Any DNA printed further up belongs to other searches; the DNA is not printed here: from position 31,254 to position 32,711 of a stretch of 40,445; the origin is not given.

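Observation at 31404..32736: CapA/PGA_cap-family membrane-anchored metallophosphatase-like moron plus 55-aa ORF between integrase and cI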

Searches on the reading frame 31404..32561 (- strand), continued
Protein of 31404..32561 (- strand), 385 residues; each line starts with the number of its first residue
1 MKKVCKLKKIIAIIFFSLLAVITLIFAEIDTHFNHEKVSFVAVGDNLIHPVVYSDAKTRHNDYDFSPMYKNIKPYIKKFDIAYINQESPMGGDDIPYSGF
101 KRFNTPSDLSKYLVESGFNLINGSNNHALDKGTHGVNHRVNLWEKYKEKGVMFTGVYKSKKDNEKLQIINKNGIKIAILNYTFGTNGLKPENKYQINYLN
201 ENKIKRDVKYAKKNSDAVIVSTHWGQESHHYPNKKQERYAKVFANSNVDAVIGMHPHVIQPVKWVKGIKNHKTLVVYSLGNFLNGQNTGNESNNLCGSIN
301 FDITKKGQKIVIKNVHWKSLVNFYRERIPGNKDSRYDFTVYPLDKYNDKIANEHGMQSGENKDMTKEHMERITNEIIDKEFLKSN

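Call 49: find_encoding_contigs(protein=P0001, flank=7000, max_places=8)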
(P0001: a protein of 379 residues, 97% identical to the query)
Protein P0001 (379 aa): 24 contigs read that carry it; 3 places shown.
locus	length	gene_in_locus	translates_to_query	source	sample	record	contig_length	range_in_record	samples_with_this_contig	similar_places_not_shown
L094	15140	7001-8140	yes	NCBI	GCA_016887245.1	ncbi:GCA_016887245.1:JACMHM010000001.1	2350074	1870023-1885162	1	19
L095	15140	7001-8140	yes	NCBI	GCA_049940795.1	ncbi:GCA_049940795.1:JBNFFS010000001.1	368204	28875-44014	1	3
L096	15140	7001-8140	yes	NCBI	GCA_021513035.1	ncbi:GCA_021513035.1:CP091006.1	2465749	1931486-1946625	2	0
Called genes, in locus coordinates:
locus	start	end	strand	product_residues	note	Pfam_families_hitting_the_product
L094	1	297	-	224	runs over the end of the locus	PF16784:HNHc_6, PF06147:DUF968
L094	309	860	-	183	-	PF00436:SSB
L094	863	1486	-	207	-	PF04404:ERF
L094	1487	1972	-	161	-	PF05565:Sipho_Gp157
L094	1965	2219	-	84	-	-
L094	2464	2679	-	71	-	-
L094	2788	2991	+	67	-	-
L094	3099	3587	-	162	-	PF10552:ORF6C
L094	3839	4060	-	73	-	-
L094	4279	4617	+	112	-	-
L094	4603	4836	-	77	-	PF11195:Tad2-like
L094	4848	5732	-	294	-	-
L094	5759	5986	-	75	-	-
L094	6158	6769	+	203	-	PF01381:HTH_3, PF12844:HTH_19 (faint), PF13560:HTH_31, PF00717:Peptidase_S24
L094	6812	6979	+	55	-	-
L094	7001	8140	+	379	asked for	PF09587:PGA_cap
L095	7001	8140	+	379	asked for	PF09587:PGA_cap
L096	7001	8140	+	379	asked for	PF09587:PGA_cap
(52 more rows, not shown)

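Call 55: find_homologous_proteins(query=L009:3408-4640:+, max_evalue=1e-10)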
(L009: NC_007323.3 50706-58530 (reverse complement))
Query L009:3408-4640:+ (411 aa): 4058 proteins with E <= 1e-10 among 8000 candidates; the best 120 are listed.
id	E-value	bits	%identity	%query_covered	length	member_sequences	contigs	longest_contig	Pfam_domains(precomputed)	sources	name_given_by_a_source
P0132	1.6e-271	918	100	100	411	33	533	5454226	PF09587.16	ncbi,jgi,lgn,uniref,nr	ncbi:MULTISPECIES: capsular polyglutamate synthetase CapA [Bacillus]|uniref:Capsule biosynthesis pro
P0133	5.2e-245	831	90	100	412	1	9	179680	PF09587.16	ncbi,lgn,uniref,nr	ncbi:capsular polyglutamate synthetase CapA (plasmid) [Bacillus cereus]|uniref:Capsule biosynthesis 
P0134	1.5e-240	816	90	100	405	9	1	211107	PF09587.16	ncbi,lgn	ncbi:capsular polyglutamate synthetase CapA [Bacillus cereus]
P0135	2.5e-237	805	87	98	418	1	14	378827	PF09587.16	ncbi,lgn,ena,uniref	ncbi:TPA: capsular polyglutamate synthetase CapA [Bacillus paranthracis]|uniref:capsular polyglutama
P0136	5.6e-233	791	86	98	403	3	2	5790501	PF09587.16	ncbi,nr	ncbi:Capsule biosynthesis protein capA [Bacillus cereus AH1272]|nr:Capsule biosynthesis protein capA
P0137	2.6e-215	733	81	97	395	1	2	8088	PF09587.16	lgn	-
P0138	9.7e-183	626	69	96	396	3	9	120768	PF09587.16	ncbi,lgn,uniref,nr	ncbi:CapA family protein [Bacillus cereus]|uniref:CapA family protein n=1 Tax=Bacillus cereus TaxID=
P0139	3.8e-173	594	64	97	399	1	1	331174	PF09587.16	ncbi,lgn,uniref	ncbi:CapA family protein [Bacillus infantis]|uniref:CapA family protein n=1 Tax=Bacillus infantis Ta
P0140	7.2e-173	593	66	96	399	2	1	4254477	PF09587.16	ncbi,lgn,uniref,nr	ncbi:capsular biosynthesis protein [Bacillus sp. FJAT-27231]|uniref:CapA family protein n=1 Tax=Baci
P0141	1.6e-172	592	65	96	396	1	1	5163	PF09587.16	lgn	-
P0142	1.7e-172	592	65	96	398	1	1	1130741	PF09587.16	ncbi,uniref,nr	ncbi:CapA family protein [Bacillus sp. FJAT-49705]|uniref:CapA family protein n=1 Tax=Cytobacillus c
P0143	2.9e-172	591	64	96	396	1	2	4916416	PF09587.16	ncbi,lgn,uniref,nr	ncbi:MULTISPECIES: CapA family protein [Cytobacillus]|uniref:CapA family protein n=1 Tax=Cytobacillu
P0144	4.6e-172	590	65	96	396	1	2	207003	PF09587.16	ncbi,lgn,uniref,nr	ncbi:capsular biosynthesis protein [Paenibacillus sp. FSL R5-0490]|uniref:CapA family protein n=1 Ta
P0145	1.5e-171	589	64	96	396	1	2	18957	PF09587.16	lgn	-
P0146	2.4e-171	588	64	96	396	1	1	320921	PF09587.16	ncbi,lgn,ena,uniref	ncbi:CapA family protein [Cytobacillus sp. SAFR-174]|uniref:CapA family protein n=1 Tax=Cytobacillus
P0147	2.4e-171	588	64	96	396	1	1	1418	PF09587.16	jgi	jgi:gamma-polyglutamate biosynthesis protein CapA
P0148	2.4e-171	588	64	96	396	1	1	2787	PF09587.16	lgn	-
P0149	2.6e-171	588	64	96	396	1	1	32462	PF09587.16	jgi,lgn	jgi:gamma-polyglutamate biosynthesis protein CapA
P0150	3.4e-171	588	64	96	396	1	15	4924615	PF09587.16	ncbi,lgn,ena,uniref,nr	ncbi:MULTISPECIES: CapA family protein [unclassified Cytobacillus]|uniref:CapA family protein n=1 Ta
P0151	4.7e-171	587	65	96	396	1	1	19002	PF09587.16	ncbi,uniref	ncbi:CapA family protein [Bacillus mycoides]|uniref:CapA family protein n=1 Tax=Bacillus mycoides Ta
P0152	4.8e-171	587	65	93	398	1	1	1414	PF09587.16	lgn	-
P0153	7.1e-171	587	64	96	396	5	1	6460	PF09587.16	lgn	-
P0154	9.6e-171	586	64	96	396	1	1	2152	PF09587.16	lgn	-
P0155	4.1e-170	584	64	96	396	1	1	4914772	PF09587.16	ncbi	ncbi:CapA family protein [Cytobacillus firmus]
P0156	3.6e-169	581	65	96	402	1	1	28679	PF09587.16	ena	-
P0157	1.1e-168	579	64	95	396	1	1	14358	PF09587.16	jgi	jgi:gamma-polyglutamate biosynthesis protein CapA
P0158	4.4e-168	577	63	96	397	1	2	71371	PF09587.16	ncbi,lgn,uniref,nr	ncbi:CapA family protein [Priestia taiwanensis]|uniref:PGA biosynthesis protein CapA n=1 Tax=Priesti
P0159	5.7e-165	567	62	96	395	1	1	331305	PF09587.16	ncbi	-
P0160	3.6e-161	555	61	96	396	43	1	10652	PF09587.16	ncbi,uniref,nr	ncbi:CapA family protein [Bacillus cereus]|uniref:Capsular biosynthesis protein n=2 Tax=Bacillus cer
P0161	3.7e-158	545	60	95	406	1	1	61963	PF09587.16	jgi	jgi:gamma-polyglutamate biosynthesis protein CapA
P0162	2.0e-157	542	61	95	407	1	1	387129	PF09587.16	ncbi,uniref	ncbi:poly-gamma-glutamate synthesis protein (capsule biosynthesis protein) [Bacillus sp. RC242]|unir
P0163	6.4e-156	537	59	96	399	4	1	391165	PF09587.16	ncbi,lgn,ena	-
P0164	1.3e-155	536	60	95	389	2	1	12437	PF09587.16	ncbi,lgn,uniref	ncbi:CapA family protein [Bacillus thuringiensis]|uniref:CapA family protein n=1 Tax=Bacillus thurin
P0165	2.4e-155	535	60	97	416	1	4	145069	PF09587.16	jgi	jgi:gamma-polyglutamate biosynthesis protein CapA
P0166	2.4e-154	532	59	96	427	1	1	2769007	PF09587.16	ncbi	ncbi:CapA family protein [Peribacillus frigoritolerans]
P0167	5.5e-154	531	58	96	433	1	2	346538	PF09587.16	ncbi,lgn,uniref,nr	ncbi:CapA family protein [Peribacillus frigoritolerans]|uniref:CapA family protein n=1 Tax=Peribacil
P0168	7.4e-154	531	58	95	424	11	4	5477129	PF09587.16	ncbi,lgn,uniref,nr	ncbi:CapA family protein [Peribacillus sp. NJ11]|uniref:CapA family protein n=1 Tax=Peribacillus Tax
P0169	7.5e-154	531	59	96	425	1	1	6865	PF09587.16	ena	-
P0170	7.5e-154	531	59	96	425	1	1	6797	PF09587.16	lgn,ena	-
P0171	9.3e-154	530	59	96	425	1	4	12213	PF09587.16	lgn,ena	-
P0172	9.9e-154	530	58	96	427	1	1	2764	PF09587.16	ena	-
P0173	1.0e-153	530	58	96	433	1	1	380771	PF09587.16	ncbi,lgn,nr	ncbi:CapA family protein [Bacillus sp. RHFB]|nr:CapA family protein [Bacillus sp. RHFB]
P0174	1.2e-153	530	58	96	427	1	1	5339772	PF09587.16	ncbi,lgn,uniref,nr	ncbi:CapA family protein [Peribacillus frigoritolerans]|uniref:CapA family protein n=1 Tax=Peribacil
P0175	1.2e-153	530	59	95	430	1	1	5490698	PF09587.16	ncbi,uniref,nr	ncbi:CapA family protein [Peribacillus sp. JNUCC41]|uniref:CapA family protein n=1 Tax=Peribacillus 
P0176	1.2e-153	530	59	96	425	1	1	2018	PF09587.16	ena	-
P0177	1.4e-153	530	58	96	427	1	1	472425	PF09587.16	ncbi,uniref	ncbi:CapA family protein [Peribacillus sp. NPDC096448]|uniref:CapA family protein n=1 Tax=Peribacill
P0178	2.1e-153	529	58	96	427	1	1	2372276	PF09587.16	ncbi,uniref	ncbi:CapA family protein [Peribacillus frigoritolerans]|uniref:CapA family protein n=1 Tax=Peribacil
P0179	2.9e-153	529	59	95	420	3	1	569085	PF09587.16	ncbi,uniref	ncbi:CapA family protein [Peribacillus muralis]|uniref:CapA family protein n=1 Tax=Peribacillus mura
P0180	3.3e-153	528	58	96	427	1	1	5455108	PF09587.16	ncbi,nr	ncbi:capsular biosynthesis protein [Bacillus sp. FJAT-22058]|nr:capsular biosynthesis protein [Bacil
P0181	3.8e-153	528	58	96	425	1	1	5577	PF09587.16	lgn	-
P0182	4.7e-153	528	58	96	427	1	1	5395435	PF09587.16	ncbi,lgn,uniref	ncbi:CapA family protein [Peribacillus sp. FSL R5-0717]|uniref:CapA family protein n=1 Tax=Peribacil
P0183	4.7e-153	528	58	96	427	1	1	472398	PF09587.16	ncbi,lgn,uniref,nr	ncbi:CapA family protein [Peribacillus frigoritolerans]|uniref:CapA family protein n=1 Tax=Peribacil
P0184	6.1e-153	528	58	96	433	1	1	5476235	PF09587.16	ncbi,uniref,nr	ncbi:CapA family protein [Peribacillus frigoritolerans]|uniref:CapA family protein n=1 Tax=Peribacil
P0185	6.6e-153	527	58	96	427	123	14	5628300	PF09587.16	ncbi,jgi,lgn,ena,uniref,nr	ncbi:capsular biosynthesis protein [Bacillus sp. Soil745]|jgi:poly-gamma-glutamate synthesis protein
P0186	6.7e-153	527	58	96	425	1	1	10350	PF09587.16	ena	-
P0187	7.4e-153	527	58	95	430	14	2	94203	PF09587.16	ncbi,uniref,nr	ncbi:CapA family protein [Bacillus sp. ISL-4]|uniref:CapA family protein n=1 Tax=Bacillus sp. ISL-4 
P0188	7.5e-153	527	59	95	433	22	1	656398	PF09587.16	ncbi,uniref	ncbi:CapA family protein [Peribacillus sp. NPDC006672]|uniref:CapA family protein n=1 Tax=Peribacill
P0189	7.9e-153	527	58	95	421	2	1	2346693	PF09587.16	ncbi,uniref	ncbi:CapA family protein [Peribacillus sp. NPDC097895]|uniref:CapA family protein n=1 Tax=Peribacill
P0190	8.6e-153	527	58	96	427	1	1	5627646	PF09587.16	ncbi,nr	ncbi:CapA family protein [Brevibacterium sp. PAMC23299]|nr:CapA family protein [Brevibacterium sp. P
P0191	1.2e-152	527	58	96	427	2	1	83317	PF09587.16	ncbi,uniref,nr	ncbi:CapA family protein [Peribacillus frigoritolerans]|uniref:CapA family protein n=1 Tax=Peribacil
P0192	1.3e-152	526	58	96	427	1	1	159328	PF09587.16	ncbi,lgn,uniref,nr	ncbi:CapA family protein [Peribacillus frigoritolerans]|uniref:CapA family protein n=1 Tax=Peribacil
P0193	1.5e-152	526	57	100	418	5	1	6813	PF09587.16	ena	-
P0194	1.6e-152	526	58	96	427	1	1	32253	PF09587.16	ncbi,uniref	ncbi:CapA family protein [Peribacillus frigoritolerans]|uniref:CapA family protein n=1 Tax=Peribacil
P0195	1.9e-152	526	58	95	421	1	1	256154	PF09587.16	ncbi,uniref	ncbi:CapA family protein [Peribacillus simplex]|uniref:CapA family protein n=1 Tax=Peribacillus simp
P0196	2.0e-152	526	58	96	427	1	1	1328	PF09587.16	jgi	jgi:poly-gamma-glutamate synthesis protein (capsule biosynthesis protein)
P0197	3.8e-152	525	58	95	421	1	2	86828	PF09587.16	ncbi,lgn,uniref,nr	ncbi:Capsule biosynthesis protein CapA [Peribacillus sp. Bi96]|uniref:CapA family protein n=1 Tax=un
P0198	4.0e-152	525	58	95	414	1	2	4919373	PF09587.16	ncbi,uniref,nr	ncbi:capsular biosynthesis protein [Peribacillus muralis]|uniref:Capsular biosynthesis protein n=1 T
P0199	4.4e-152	525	58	95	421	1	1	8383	PF09587.16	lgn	-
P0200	7.3e-152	524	58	95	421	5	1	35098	PF09587.16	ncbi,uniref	ncbi:CapA family protein [Peribacillus muralis]|uniref:CapA family protein n=1 Tax=Peribacillus mura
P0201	1.1e-151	523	57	96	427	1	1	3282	PF09587.16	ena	-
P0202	1.7e-151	523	57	98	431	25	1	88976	PF09587.16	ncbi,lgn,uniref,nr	ncbi:CapA family protein [Peribacillus butanolivorans]|uniref:CapA family protein n=1 Tax=Peribacill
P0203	6.1e-151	521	58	95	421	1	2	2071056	PF09587.16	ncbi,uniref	ncbi:CapA family protein [Peribacillus muralis]|uniref:CapA family protein n=1 Tax=Peribacillus mura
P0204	6.7e-151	521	58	95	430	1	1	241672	PF09587.16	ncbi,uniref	ncbi:CapA family protein [Peribacillus sp. NPDC096540]|uniref:CapA family protein n=1 Tax=Peribacill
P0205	7.5e-151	521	57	96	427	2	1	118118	PF09587.16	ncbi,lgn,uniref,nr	ncbi:CapA family protein [Peribacillus simplex]|uniref:CapA family protein n=1 Tax=Peribacillus simp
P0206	1.4e-150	520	58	95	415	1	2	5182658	PF09587.16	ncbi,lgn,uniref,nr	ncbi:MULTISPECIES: CapA family protein [Peribacillus]|uniref:Capsular biosynthesis protein n=1 Tax=P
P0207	1.7e-150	519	58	96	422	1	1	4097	PF09587.16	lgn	-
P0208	5.8e-150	518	57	94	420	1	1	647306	PF09587.16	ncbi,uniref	ncbi:CapA family protein [Peribacillus sp. NPDC097295]|uniref:CapA family protein n=1 Tax=Peribacill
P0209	1.0e-149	517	58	95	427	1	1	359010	PF09587.16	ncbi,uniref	ncbi:CapA family protein [Peribacillus simplex]|uniref:CapA family protein n=1 Tax=Peribacillus simp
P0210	1.2e-149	517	57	98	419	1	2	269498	PF09587.16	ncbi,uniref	ncbi:CapA family protein [Peribacillus sp. NPDC097206]|uniref:CapA family protein n=1 Tax=unclassifi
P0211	1.4e-149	516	57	95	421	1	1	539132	PF09587.16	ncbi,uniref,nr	ncbi:CapA family protein [Peribacillus sp. SI8-4]|uniref:CapA family protein n=1 Tax=Peribacillus sp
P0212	3.1e-149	515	57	94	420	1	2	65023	PF09587.16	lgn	-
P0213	9.7e-148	510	55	95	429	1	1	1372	PF09587.16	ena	-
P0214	5.6e-147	508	56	96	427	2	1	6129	PF09587.16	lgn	-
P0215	2.6e-146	506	56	97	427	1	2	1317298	PF09587.16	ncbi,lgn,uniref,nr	ncbi:CapA family protein [Metabacillus iocasae]|uniref:Poly-gamma-glutamate synthesis protein (Capsu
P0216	1.2e-144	500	56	96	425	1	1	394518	PF09587.16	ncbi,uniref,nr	ncbi:CapA family protein [Bacillus sp. CGMCC 1.16541]|uniref:CapA family protein n=1 Tax=Bacillus sp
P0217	2.2e-143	496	57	93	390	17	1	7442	PF09587.16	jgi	jgi:poly-gamma-glutamate synthesis protein (capsule biosynthesis protein)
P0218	7.7e-137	474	59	82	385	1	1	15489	PF09587.16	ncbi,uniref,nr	ncbi:CapA family protein [Bacillus thuringiensis]|uniref:CapA family protein n=1 Tax=Bacillus thurin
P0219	1.6e-136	473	53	95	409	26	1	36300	PF09587.16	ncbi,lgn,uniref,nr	ncbi:CapA family protein [Priestia flexa]|uniref:CapA family protein n=1 Tax=Priestia flexa TaxID=86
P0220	5.1e-135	469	53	96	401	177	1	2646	PF09587.16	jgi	jgi:poly-gamma-glutamate synthesis protein (capsule biosynthesis protein)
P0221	3.0e-134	466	53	94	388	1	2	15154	PF09587.16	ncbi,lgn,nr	ncbi:CapA family protein [Bacillus thuringiensis]|nr:CapA family protein [Bacillus thuringiensis]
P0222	3.3e-129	449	60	80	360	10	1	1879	PF09587.16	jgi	-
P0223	1.1e-128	448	51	99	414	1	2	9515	PF09587.16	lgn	-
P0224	1.9e-122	427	50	95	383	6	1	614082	PF09587.16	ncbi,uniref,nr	ncbi:CapA family protein [Bacillus sp. E(2018)]|uniref:CapA family protein n=1 Tax=Bacillus sp. E(20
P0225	3.6e-119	416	50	94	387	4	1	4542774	PF09587.16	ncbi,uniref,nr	ncbi:CapA family protein [Bacillus sp. FJAT-49732]|uniref:CapA family protein n=1 Tax=Lederbergia ci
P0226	5.5e-118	412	48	94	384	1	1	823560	PF09587.16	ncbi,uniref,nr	ncbi:CapA family protein [Bacillus sp. FJAT-50079]|uniref:CapA family protein n=1 Tax=Bacillus sp. F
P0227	3.7e-117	410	49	94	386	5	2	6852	PF09587.16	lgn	-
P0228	4.2e-117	410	50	92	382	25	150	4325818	PF09587.16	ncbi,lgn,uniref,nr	ncbi:capsular biosynthesis protein [Bacillus atrophaeus]|uniref:Capsular polyglutamate synthetase n=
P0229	1.7e-116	408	48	94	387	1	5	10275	PF09587.16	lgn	-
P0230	4.5e-116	406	49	94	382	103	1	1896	PF09587.16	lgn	-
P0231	7.6e-116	405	49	94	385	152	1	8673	PF09587.16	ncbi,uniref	ncbi:CapA family protein [Priestia megaterium]|uniref:CapA family protein n=1 Tax=Priestia megateriu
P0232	1.0e-115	405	48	95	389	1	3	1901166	PF09587.16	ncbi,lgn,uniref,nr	ncbi:CapA family protein [Bacillus swezeyi]|uniref:CapA family protein n=1 Tax=Bacillus swezeyi TaxI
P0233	1.2e-115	405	48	95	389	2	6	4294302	PF09587.16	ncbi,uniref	ncbi:CapA family protein [Bacillus swezeyi]|uniref:CapA family protein n=1 Tax=Bacillus swezeyi TaxI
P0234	5.4e-115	403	48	94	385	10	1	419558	PF09587.16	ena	-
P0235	5.7e-115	403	49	92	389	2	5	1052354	PF09587.16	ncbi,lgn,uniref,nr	ncbi:CapA family protein [Bacillus haynesii]|uniref:CapA family protein n=1 Tax=Bacillus haynesii Ta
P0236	6.7e-115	402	49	92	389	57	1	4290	PF09587.16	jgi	-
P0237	1.7e-114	401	50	92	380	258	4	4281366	PF09587.16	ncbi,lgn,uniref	ncbi:capsular polyglutamate synthetase PgsA [Bacillus subtilis]|uniref:capsular polyglutamate synthe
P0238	2.3e-114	400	49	94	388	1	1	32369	PF09587.16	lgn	-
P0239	1.1e-113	398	50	94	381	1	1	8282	PF09587.16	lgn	-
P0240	1.4e-113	398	48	94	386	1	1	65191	PF09587.16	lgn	-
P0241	2.2e-113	397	48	94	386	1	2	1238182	PF09587.16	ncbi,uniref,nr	ncbi:CapA family protein [Priestia megaterium]|uniref:CapA family protein n=1 Tax=Priestia megateriu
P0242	2.2e-113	397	48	94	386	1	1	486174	PF09587.16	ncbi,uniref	ncbi:CapA family protein [Priestia megaterium]|uniref:CapA family protein n=1 Tax=Priestia megateriu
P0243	3.3e-113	397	47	95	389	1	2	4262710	PF09587.16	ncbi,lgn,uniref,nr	ncbi:CapA family protein [Bacillus glycinifermentans]|uniref:CapA family protein n=1 Tax=Bacillus gl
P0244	3.4e-113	397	48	94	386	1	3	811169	PF09587.16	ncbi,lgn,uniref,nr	ncbi:CapA family protein [Priestia megaterium]|uniref:CapA family protein n=1 Tax=Priestia megateriu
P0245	3.6e-113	397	50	91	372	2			PF09587.16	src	-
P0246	3.7e-113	397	48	94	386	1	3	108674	PF09587.16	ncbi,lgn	ncbi:CapA family protein [Priestia megaterium]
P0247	3.8e-113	396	48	94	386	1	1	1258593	PF09587.16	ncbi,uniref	ncbi:CapA family protein [Priestia megaterium]|uniref:CapA family protein n=1 Tax=Priestia megateriu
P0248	4.6e-113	396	48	94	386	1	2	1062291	PF09587.16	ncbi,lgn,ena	ncbi:CapA family protein [Bacillus sp. Wb]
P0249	5.0e-113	396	48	94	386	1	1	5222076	PF09587.16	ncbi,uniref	ncbi:CapA family protein [Priestia megaterium]|uniref:CapA family protein n=1 Tax=Priestia megateriu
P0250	9.3e-113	395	48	96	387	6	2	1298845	PF09587.16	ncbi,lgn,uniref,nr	ncbi:CapA family protein [Oceanobacillus sojae]|uniref:CapA family protein n=1 Tax=Oceanobacillus so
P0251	9.7e-113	395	47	95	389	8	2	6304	PF09587.16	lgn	-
